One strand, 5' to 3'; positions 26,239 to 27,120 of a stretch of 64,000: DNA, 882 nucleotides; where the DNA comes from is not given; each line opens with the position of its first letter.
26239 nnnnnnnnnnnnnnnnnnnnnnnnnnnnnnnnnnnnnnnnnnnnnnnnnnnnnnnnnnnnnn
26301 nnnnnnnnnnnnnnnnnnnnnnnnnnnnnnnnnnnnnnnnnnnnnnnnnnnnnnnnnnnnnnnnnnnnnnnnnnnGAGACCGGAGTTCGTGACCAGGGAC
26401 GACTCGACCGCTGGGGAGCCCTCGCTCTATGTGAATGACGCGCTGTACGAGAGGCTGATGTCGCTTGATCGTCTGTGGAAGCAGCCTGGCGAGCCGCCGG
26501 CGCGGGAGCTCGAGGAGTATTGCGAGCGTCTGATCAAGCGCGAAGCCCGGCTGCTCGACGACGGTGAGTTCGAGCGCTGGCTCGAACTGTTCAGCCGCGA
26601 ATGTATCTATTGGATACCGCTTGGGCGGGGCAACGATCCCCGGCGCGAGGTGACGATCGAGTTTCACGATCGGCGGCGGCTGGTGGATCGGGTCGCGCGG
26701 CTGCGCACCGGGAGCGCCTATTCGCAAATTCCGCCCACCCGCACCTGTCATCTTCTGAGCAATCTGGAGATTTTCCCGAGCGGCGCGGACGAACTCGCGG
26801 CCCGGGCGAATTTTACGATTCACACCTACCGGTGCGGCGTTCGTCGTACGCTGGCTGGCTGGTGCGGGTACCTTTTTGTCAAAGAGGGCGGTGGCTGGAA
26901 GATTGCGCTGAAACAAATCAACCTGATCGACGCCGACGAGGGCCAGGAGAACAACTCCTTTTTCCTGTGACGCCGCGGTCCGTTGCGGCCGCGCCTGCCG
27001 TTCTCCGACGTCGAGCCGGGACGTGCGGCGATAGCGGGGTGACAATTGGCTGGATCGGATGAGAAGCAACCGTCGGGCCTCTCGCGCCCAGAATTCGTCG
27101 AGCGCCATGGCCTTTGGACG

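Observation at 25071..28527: Rieske dioxygenase alpha-beta plus GS-like gamma-glutamyl-amine ligase: an aniline-dioxygenase-like module lacking amidotransferase and reductase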

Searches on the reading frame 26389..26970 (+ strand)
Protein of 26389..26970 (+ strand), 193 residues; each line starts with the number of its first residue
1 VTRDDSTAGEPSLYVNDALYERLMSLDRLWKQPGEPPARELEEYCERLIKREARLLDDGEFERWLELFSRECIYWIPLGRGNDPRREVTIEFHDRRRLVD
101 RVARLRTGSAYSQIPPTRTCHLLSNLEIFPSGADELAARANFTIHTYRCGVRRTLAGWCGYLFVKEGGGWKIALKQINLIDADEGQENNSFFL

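Call 4: search_protein_families(library=pfam, proteins=[window:26389-26970:+])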
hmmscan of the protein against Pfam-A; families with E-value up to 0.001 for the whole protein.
window:26389-26970:+ (193 aa): 2 families
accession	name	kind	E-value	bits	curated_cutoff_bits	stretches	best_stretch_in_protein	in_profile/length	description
PF00866.24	Ring_hydroxyl_B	-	4.3e-28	98.6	27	1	51-180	1-138/144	Ring hydroxylating beta subunit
PF13577.12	SnoaL_4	-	2.9e-09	37.4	24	1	42-173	6-123/126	SnoaL-like domain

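Call 5: search_protein_families(library=ncbifam, proteins=[window:26389-26970:+])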
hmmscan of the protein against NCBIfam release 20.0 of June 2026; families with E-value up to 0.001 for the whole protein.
window:26389-26970:+ (193 aa): 5 families
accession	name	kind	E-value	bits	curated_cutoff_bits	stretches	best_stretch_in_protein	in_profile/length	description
TIGR03232.1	benzo_1_2_benB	equivalog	5e-21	75.2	225.55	1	48-179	4-141/155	benzoate 1,2-dioxygenase small subunit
NF007479.0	PRK10069.1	subfamily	6.3e-19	68.7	145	1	40-179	19-171/185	3-phenylpropionate/cinnamic acid dioxygenase subunit beta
NF042947.1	3PPDioc_HcaF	equivalog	7.7e-16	58.5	230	1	40-179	7-158/172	3-phenylpropionate/cinnamic acid dioxygenase subunit beta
TIGR03231.1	anthran_1_2_B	equivalog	8.5e-16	58.5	213.5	1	46-181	2-143/155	anthranilate 1,2-dioxygenase small subunit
NF041685.1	ant_diox_AndAd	equivalog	1.8e-08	34.1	230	1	47-150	10-112/155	anthranilate 1,2-dioxygenase small subunit AndAd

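Call 7: find_encoding_contigs(protein=window:26389-26970:+, flank=10000, max_places=6)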
Protein window:26389-26970:+ (193 aa): 1 contig read that carries it; 1 place shown.
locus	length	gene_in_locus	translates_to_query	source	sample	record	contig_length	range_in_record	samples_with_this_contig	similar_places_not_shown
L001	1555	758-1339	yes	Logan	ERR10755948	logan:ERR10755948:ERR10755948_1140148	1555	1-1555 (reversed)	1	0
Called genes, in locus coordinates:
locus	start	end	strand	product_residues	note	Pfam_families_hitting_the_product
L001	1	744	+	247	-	?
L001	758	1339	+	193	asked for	PF13577:SnoaL_4, PF00866:Ring_hydroxyl_B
